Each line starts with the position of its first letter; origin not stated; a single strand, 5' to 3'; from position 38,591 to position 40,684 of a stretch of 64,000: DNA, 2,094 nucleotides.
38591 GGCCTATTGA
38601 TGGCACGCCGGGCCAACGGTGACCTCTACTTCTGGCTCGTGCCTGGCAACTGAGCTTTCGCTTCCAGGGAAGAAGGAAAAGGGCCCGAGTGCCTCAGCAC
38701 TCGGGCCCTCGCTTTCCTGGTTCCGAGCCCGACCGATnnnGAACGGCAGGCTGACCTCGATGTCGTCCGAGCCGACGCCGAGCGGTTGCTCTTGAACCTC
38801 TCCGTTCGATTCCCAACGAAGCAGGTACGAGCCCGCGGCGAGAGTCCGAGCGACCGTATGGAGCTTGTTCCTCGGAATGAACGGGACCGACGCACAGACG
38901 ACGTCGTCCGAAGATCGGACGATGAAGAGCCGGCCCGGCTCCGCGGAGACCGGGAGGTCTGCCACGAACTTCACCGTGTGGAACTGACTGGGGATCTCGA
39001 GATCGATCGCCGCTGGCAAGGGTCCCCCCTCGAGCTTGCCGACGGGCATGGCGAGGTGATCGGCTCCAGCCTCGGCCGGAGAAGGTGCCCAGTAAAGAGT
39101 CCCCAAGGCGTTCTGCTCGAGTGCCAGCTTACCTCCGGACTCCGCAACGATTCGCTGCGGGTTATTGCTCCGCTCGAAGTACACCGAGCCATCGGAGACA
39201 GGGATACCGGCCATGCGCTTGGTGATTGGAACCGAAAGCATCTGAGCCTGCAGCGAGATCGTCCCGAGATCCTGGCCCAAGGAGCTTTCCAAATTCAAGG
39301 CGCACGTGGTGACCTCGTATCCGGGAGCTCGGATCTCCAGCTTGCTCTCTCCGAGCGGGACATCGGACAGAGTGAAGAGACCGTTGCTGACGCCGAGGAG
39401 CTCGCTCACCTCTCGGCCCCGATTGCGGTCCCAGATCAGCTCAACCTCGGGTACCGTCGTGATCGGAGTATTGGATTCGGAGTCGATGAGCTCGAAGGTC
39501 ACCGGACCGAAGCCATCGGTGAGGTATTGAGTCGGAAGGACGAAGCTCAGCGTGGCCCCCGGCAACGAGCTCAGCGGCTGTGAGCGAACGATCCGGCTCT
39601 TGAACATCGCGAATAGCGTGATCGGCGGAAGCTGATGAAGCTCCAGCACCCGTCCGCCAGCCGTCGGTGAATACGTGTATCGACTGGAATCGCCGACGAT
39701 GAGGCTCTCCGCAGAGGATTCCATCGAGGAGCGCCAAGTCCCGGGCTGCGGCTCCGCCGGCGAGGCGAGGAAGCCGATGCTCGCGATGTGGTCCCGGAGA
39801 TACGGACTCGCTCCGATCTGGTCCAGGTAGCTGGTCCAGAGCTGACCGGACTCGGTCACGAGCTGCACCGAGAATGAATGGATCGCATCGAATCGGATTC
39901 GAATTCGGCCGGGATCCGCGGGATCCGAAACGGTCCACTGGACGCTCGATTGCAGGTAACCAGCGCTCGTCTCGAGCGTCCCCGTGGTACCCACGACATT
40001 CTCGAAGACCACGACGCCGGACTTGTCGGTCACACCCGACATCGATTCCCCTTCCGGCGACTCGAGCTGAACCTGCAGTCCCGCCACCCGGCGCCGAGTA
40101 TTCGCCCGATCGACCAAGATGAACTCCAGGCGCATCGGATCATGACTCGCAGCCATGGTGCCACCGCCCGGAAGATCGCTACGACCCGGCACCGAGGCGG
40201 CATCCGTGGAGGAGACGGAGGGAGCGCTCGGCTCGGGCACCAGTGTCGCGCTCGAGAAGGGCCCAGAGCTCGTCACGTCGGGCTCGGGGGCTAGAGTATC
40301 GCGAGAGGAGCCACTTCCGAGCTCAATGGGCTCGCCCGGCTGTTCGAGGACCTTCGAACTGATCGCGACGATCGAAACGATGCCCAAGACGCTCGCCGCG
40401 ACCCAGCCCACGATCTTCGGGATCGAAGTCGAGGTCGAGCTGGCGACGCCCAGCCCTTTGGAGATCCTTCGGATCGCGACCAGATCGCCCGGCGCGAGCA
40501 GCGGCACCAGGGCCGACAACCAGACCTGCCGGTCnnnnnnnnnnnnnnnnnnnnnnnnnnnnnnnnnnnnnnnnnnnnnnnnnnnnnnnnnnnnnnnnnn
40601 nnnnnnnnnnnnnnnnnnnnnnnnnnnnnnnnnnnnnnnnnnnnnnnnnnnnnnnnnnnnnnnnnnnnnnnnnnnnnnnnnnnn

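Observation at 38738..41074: ECF sigma factor covalently fused to a transmembrane segment and a large extracytoplasmic domain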

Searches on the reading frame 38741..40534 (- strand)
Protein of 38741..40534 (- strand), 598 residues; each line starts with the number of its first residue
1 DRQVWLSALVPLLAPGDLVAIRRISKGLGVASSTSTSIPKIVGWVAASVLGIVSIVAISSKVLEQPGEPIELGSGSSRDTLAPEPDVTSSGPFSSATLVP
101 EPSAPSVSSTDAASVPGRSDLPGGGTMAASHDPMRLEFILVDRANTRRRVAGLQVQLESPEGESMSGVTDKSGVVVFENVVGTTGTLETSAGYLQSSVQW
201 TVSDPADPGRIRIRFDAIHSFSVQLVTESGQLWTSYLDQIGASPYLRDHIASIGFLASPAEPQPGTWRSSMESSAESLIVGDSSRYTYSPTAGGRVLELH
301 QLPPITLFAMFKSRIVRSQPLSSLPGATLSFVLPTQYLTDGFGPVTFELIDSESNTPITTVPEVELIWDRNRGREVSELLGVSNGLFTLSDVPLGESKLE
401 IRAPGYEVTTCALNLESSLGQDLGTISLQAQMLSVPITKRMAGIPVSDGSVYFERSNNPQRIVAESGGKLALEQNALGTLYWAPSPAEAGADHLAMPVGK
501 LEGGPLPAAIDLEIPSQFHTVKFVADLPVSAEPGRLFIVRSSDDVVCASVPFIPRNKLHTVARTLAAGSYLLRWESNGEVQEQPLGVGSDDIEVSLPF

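Call 6: find_homologous_proteins(query=window:38741-40507:-, max_evalue=0.001)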
Query window:38741-40507:- (589 aa): 1 proteins with E <= 0.001 among 8000 candidates.
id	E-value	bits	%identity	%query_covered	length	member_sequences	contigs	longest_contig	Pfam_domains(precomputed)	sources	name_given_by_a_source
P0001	0.0e+0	1279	100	100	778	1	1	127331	PF04545.23,PF04542.21,PF13620.13,PF08281.19,PF22029.3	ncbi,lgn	ncbi:MAG: sigma-70 family RNA polymerase sigma factor [Planctomycetota bacterium]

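Call 15: find_encoding_contigs(protein=P0001, flank=10000, max_places=4)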
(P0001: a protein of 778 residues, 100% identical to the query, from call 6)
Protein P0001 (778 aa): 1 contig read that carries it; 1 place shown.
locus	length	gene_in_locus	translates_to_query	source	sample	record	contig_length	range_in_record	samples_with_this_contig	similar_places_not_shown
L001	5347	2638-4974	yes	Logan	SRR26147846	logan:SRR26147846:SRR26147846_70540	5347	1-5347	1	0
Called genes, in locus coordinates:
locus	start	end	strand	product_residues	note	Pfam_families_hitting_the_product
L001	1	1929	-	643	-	?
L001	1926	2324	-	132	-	PF03965:Penicillinase_R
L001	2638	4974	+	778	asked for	PF04542:Sigma70_r2, PF22029:PhyR_sigma2 (weak), PF08281:Sigma70_r4_2 (weak), PF04545:Sigma70_r4, PF13620:CarboxypepD_reg (faint)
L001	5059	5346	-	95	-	?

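Call 41: search_protein_representatives(protein=window:38741-40534:-)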
Query: 598 residues. Proteins with E-value up to 0.001 (for the whole library): 9; up to 1e-10: 2; up to 1e-30: 1. The best 9 are listed.
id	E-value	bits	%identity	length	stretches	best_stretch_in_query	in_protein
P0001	0.0e+00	1301.2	100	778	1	1-598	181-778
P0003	3.6e-17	78.9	28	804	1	2-598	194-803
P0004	7.0e-06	41.6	30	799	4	451-523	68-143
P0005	3.6e-05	39.3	36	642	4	383-451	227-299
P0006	5.8e-05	38.6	40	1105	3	384-436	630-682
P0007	2.3e-04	36.6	25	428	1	208-458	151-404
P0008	3.2e-04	36.1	28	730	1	289-429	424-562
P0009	3.6e-04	36.0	39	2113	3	383-454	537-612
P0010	4.1e-04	35.8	32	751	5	338-414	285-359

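Call 43: search_protein_families(library=pfam, proteins=[P0003, P0004, P0005, P0006, P0007, P0008, P0009, P0010], max_evalue=0.01)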
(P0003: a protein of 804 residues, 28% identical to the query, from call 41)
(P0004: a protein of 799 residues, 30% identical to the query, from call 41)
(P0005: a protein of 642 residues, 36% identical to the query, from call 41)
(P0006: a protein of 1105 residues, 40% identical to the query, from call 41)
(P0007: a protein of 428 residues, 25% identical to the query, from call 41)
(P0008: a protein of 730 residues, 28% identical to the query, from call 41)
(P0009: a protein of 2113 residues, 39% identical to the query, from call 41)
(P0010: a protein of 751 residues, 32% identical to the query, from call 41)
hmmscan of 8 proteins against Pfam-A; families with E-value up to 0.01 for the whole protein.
P0003 (804 aa): 6 families
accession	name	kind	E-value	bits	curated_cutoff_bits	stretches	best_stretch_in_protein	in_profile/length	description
PF08281.18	Sigma70_r4_2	-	5.2e-11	42.5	25.7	1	132-181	4-53/54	Sigma-70, region 4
PF04542.20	Sigma70_r2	-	1.2e-08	35.1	24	1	32-94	4-68/71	Sigma-70 region 2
PF04545.22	Sigma70_r4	-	2.6e-06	27.3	24.1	1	138-183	4-49/50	Sigma-70, region 4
PF07638.17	Sigma70_ECF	-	0.0027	18.1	21.1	1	98-176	93-173/185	ECF sigma factor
PF13620.12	CarboxypepD_reg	-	0.0053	17.5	32.3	0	340-380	15-56/82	Carboxypeptidase regulatory-like domain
PF20088.4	DUF6480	-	0.0055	17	25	1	300-337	13-51/78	Family of unknown function (DUF6480)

P0004 (799 aa): 6 families
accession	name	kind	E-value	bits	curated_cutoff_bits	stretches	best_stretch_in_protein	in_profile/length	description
PF17963.7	Big_9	-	5.7e-40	136.5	23.6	4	58-133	11-89/89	Bacterial Ig domain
PF17892.7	Cadherin_5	-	1.7e-24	85.9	26.5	4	81-134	46-97/98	Cadherin-like domain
PF19076.6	CshA_repeat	-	5e-12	46.8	27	0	276-315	61-100/103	Surface adhesin CshA repetitive domain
PF19078.6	Big_12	-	3.3e-08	34.1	27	0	150-213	14-82/102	Bacterial Ig-like domain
PF19855.4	DUF6330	-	0.0029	18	35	0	172-205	34-67/69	Family of unknown function (DUF6330)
PF24507.1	Ig_CFAP65_4th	-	0.0035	18.2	27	0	66-106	10-50/76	CFAP65, fourth Ig-like domain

P0005 (642 aa): 12 families
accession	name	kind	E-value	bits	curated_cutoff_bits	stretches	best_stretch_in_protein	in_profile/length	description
PF13620.12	CarboxypepD_reg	-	7.6e-63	209.3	32.3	4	365-442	1-81/82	Carboxypeptidase regulatory-like domain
PF13715.12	CarbopepD_reg_2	-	5.1e-59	196.7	32.2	4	281-347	1-67/88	CarboxypepD_reg-like domain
PF09430.16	EMC7_beta-sandw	-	5.6e-21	75.4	26.6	2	378-437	6-67/122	ER membrane protein complex subunit 7, beta-sandwich domain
PF14686.12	fn3_3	-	2.7e-17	62.7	24.4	3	363-436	2-74/75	Polysaccharide lyase family 4, domain II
PF08308.17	PEGA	-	5.3e-15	55.5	20.8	0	400-436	26-62/71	PEGA domain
PF15976.11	CooC_C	-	4.1e-07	30.4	29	0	363-419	16-68/93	CS1-pili formation C-terminal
PF17802.7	SpaA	-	1.3e-06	28.9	23.1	0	284-345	6-75/91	Prealbumin-like fold domain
PF20598.4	DUF6795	-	4.9e-05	24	27.4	0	282-344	2-66/103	Domain of unknown function (DUF6795)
PF17210.9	SdrD_B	-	0.00026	21.6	29.7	0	462-510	22-74/112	SdrD B-like domain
PF07550.17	Shr-like_HID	-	0.0013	19.6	22.3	0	299-342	31-81/82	Heme-binding protein Shr-like, Hb-interacting domain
PF01060.29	TTR-52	-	0.0061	17.6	24.9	0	222-236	32-46/79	Transthyretin-like family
PF15714.11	SpoVT_C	-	0.0087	16.6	27.5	0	296-371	27-98/128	Stage V sporulation protein T C-terminal, transcription factor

P0006 (1105 aa): 10 families
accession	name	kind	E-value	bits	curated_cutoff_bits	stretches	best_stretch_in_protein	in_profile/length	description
PF00395.25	SLH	-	1e-38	131.5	20.8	3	981-1024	2-44/44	S-layer homology domain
PF13620.12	CarboxypepD_reg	-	3.4e-27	95.1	32.3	3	514-588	1-81/82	Carboxypeptidase regulatory-like domain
PF13715.12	CarbopepD_reg_2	-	2.2e-23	82.5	32.2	3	515-582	1-71/88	CarboxypepD_reg-like domain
PF02368.24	Big_2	-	1.6e-17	63.6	22.8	1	339-417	2-79/79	Bacterial Ig-like domain (group 2)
PF08308.17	PEGA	-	1.1e-16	61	20.8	3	528-582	11-62/71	PEGA domain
PF18316.7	S-l_SbsC_C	-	1.7e-16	60.9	26.6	1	248-330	1-85/86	S-layer protein SbsC C-terminal domain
PF09430.16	EMC7_beta-sandw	-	1.1e-12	48.6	26.6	1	624-682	22-80/122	ER membrane protein complex subunit 7, beta-sandwich domain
PF14686.12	fn3_3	-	1.3e-06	28.5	24.4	0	540-582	30-74/75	Polysaccharide lyase family 4, domain II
PF07581.17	Glug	-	9.7e-06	26.1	20.5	2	8-30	2-25/28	The GLUG motif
PF22359.2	Big-like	-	0.0014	19.2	27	1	382-418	11-47/48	Bacterial Ig-like domain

P0007 (428 aa): 2 families
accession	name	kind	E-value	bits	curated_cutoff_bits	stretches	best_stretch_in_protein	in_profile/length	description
PF13620.12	CarboxypepD_reg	-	2.5e-14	53.8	32.3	2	293-377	1-82/82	Carboxypeptidase regulatory-like domain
PF02369.22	Big_1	-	0.0025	18.3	34.9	0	78-105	19-46/93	Bacterial Ig-like domain (group 1)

P0008 (730 aa): 8 families
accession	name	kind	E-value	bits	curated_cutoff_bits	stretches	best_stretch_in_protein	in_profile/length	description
PF13620.12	CarboxypepD_reg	-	6.2e-16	58.9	32.3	1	482-559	5-79/82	Carboxypeptidase regulatory-like domain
PF08281.18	Sigma70_r4_2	-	6.8e-12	45.3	25.7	1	86-136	2-52/54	Sigma-70, region 4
PF04542.20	Sigma70_r2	-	9.1e-10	38.6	24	1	3-56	11-68/71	Sigma-70 region 2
PF04545.22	Sigma70_r4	-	1.6e-07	31.2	24.1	1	95-139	5-49/50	Sigma-70, region 4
PF13556.12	HTH_30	-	0.00069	19.8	27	1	104-146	5-48/59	PucR C-terminal helix-turn-helix domain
PF13715.12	CarbopepD_reg_2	-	0.0009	19.7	32.2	0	484-556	6-72/88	CarboxypepD_reg-like domain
PF12840.13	HTH_20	-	0.0043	17.4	27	0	108-132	16-40/51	Helix-turn-helix domain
PF08308.17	PEGA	-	0.0087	16.4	20.8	0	524-556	31-63/71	PEGA domain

P0009 (2113 aa): 13 families
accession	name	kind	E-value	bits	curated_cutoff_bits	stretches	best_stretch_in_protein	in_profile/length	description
PF13620.12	CarboxypepD_reg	-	3.3e-92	303.4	32.3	10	255-322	1-72/82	Carboxypeptidase regulatory-like domain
PF13715.12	CarbopepD_reg_2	-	1.2e-62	208.4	32.2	6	507-563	1-58/88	CarboxypepD_reg-like domain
PF09430.16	EMC7_beta-sandw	-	3.9e-27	95.3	26.6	1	354-407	12-65/122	ER membrane protein complex subunit 7, beta-sandwich domain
PF17802.7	SpaA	-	8.1e-13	48.8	23.1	0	364-411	35-87/91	Prealbumin-like fold domain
PF14686.12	fn3_3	-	3.4e-10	40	24.4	1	338-407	2-73/75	Polysaccharide lyase family 4, domain II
PF15976.11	CooC_C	-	4e-10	40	29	0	256-308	19-68/93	CS1-pili formation C-terminal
PF08308.17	PEGA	-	5e-09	36.4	20.8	1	374-415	28-69/71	PEGA domain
PF23193.1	NOMO_3rd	-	2.1e-06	28.2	27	0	781-798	61-78/120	NOMO third transthyretin-like domain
PF07210.18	DUF1416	-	0.0001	22.6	23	1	840-894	20-72/97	Protein of unknown function (DUF1416)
PF17210.9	SdrD_B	-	0.0022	18.6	29.7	1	843-901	14-72/112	SdrD B-like domain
PF20585.4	Pectate_lyase_5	-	0.0024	18.5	24.3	1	923-983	2-52/126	Putative pectate lyase-like adhesive domain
PF25020.1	TTR_TEN1-4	-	0.0042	17.4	27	0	167-242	9-84/86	Teneurin TTR-like domain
PF02368.24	Big_2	-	0.0046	17.3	22.8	1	1482-1530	22-68/79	Bacterial Ig-like domain (group 2)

P0010 (751 aa): 19 families
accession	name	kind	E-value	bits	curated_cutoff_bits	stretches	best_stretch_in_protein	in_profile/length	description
PF13620.12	CarboxypepD_reg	-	1.7e-86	285.1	32.3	6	382-469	1-82/82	Carboxypeptidase regulatory-like domain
PF13715.12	CarbopepD_reg_2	-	9.7e-64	211.9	32.2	6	115-200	3-86/88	CarboxypepD_reg-like domain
PF17802.7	SpaA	-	3.8e-27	94.7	23.1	3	25-101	3-87/91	Prealbumin-like fold domain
PF09430.16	EMC7_beta-sandw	-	4e-19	69.4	26.6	1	213-269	7-59/122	ER membrane protein complex subunit 7, beta-sandwich domain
PF14686.12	fn3_3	-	8.9e-19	67.5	24.4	1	109-184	1-73/75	Polysaccharide lyase family 4, domain II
PF08308.17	PEGA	-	3.1e-18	65.9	20.8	2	335-375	30-70/71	PEGA domain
PF17210.9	SdrD_B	-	3.5e-18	66.3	29.7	1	34-79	21-66/112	SdrD B-like domain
PF24025.1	Ig_DR_A0283-like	-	1.9e-16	60.6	27.1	1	291-346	8-62/102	DR_A0283-like, Ig-like domain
PF18911.6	PKD_4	-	1.5e-14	54.2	27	1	578-631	19-72/85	PKD domain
PF23193.1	NOMO_3rd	-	3.8e-13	50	27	0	323-349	61-87/120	NOMO third transthyretin-like domain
PF13860.13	FlgD_ig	-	2.4e-11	43.9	27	1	676-741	12-78/79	FlgD Ig-like domain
PF00801.26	PKD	-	1.8e-10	41.1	23.5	1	583-634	17-72/80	PKD domain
PF13115.11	YtkA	-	4.2e-10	40.6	25.9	0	363-431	2-72/85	YtkA-like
PF20598.4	DUF6795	-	6.3e-09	36.5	27.4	0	202-247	3-47/103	Domain of unknown function (DUF6795)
PF18962.6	Por_Secre_tail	-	8.1e-09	36.1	27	1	668-746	2-72/75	Secretion system C-terminal sorting domain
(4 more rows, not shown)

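Call 53: find_encoding_contigs(protein=P0003, flank=8000, max_places=3)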
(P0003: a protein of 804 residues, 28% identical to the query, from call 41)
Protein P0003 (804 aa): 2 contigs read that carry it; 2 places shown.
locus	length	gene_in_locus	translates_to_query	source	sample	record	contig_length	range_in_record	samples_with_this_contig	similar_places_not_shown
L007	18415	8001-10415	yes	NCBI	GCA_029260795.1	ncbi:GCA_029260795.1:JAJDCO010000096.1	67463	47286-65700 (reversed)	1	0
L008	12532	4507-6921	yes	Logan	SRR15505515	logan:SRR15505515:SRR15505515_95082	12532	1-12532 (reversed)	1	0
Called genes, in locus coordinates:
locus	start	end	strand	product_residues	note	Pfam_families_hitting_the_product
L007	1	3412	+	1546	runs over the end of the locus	PF01839:FG-GAP (faint), PF13517:FG-GAP_3 (faint), PF23500:DUF7133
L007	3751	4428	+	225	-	-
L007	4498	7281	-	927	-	PF05569:Peptidase_M56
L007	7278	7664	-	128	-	PF03965:Penicillinase_R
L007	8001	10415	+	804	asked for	PF04542:Sigma70_r2, PF04545:Sigma70_r4 (weak), PF08281:Sigma70_r4_2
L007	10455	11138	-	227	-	-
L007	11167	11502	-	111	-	-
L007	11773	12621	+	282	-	PF03705:CheR_N, PF01739:CheR, PF08242:Methyltransf_12 (faint)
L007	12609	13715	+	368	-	PF00072:Response_reg, PF01339:CheB_methylest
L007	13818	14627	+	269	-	PF13489:Methyltransf_23, PF08241:Methyltransf_11, PF08242:Methyltransf_12, PF13649:Methyltransf_25, PF13847:Methyltransf_31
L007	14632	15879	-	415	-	PF00266:Aminotran_5, PF01053:Cys_Met_Meta_PP (weak)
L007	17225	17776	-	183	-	PF00313:CSD, PF06961:DUF1294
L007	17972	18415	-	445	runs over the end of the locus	PF13660:DUF4147, PF05161:MOFRL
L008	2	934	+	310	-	?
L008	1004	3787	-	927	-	PF05569:Peptidase_M56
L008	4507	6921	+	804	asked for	PF04542:Sigma70_r2, PF04545:Sigma70_r4 (weak), PF08281:Sigma70_r4_2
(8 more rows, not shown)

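Call 54: find_encoding_contigs(protein=P0008, flank=8000, max_places=3)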
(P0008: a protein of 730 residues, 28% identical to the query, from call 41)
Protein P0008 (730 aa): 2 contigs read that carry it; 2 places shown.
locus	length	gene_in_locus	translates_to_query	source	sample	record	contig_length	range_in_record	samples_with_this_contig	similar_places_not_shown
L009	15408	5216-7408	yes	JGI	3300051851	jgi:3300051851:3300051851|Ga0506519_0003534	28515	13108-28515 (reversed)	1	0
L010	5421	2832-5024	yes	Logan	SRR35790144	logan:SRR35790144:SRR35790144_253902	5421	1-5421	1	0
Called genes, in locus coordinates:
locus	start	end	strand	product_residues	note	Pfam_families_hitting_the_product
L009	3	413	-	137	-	?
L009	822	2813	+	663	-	PF00005:ABC_tran, PF02463:SMC_N (faint), PF03308:MeaB (faint), PF01926:MMR_HSR1 (faint), PF13304:AAA_21 (faint), PF12848:ABC_tran_Xtn, PF00005:ABC_tran, PF16326:ABC_tran_CTD, +1 more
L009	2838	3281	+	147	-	-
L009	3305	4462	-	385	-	PF13173:AAA_14, PF13635:DUF4143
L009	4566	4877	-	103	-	PF02661:Fic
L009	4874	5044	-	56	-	-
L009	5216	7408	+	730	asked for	PF04542:Sigma70_r2, PF04545:Sigma70_r4 (weak), PF08281:Sigma70_r4_2, PF13620:CarboxypepD_reg (weak)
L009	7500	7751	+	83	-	-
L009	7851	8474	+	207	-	-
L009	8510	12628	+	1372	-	PF04357:TamB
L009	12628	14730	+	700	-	PF08479:POTRA_2 (faint), PF07244:POTRA, PF01103:Omp85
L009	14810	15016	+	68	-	PF06305:LapA_dom (weak)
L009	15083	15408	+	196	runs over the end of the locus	-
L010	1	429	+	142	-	?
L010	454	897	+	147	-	-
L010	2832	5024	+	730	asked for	PF04542:Sigma70_r2, PF04545:Sigma70_r4 (weak), PF08281:Sigma70_r4_2, PF13620:CarboxypepD_reg (weak)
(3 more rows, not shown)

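Call 87: find_related_loci(query=P0003, collection=genome_contigs, flank=8000)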
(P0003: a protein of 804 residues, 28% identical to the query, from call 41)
Query P0003 (804 aa) in genome_contigs; peptide patterns used: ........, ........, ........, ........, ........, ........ (x = any residue, [..] = any of these).
54 stretches matched a pattern; 2 encode a relative of the query (tblastn E <= 1e-3); 1 distinct loci.
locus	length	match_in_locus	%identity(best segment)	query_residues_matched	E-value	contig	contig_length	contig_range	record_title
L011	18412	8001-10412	100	1-804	0e+0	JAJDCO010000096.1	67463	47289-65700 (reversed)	MAG: Planctomycetota bacterium isolate OFTM77 OFTM77_95, whole genome shotgun sequence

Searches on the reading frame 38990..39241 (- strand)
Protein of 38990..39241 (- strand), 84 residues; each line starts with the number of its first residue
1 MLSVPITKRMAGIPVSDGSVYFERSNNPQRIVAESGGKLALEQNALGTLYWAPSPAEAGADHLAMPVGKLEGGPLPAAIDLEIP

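Call 93: search_protein_families(library=pfam, proteins=[window:38990-39241:-], max_evalue=10)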
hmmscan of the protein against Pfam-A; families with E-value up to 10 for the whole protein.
seq(84 aa): 1 family
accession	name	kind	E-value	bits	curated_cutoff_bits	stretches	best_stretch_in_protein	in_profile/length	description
PF21492.2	bL31_N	-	0.27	11.4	27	1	13-29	26-42/60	Ribosomal protein L31p, N-terminal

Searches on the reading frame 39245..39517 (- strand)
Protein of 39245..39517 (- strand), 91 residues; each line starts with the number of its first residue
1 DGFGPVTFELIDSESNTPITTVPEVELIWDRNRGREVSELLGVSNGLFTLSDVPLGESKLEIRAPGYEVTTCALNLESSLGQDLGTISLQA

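Call 93: search_protein_families(library=pfam, proteins=[window:39245-39517:-], max_evalue=10)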
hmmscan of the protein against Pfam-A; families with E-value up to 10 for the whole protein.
seq(91 aa): 3 families
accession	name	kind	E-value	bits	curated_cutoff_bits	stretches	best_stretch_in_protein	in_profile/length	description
PF13620.12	CarboxypepD_reg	-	0.0024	18.6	32.3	1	36-78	28-71/82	Carboxypeptidase regulatory-like domain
PF13715.12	CarbopepD_reg_2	-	0.065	13.7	32.2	1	44-82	32-70/88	CarboxypepD_reg-like domain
PF09430.16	EMC7_beta-sandw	-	0.17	12.5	26.6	1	44-74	27-57/122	ER membrane protein complex subunit 7, beta-sandwich domain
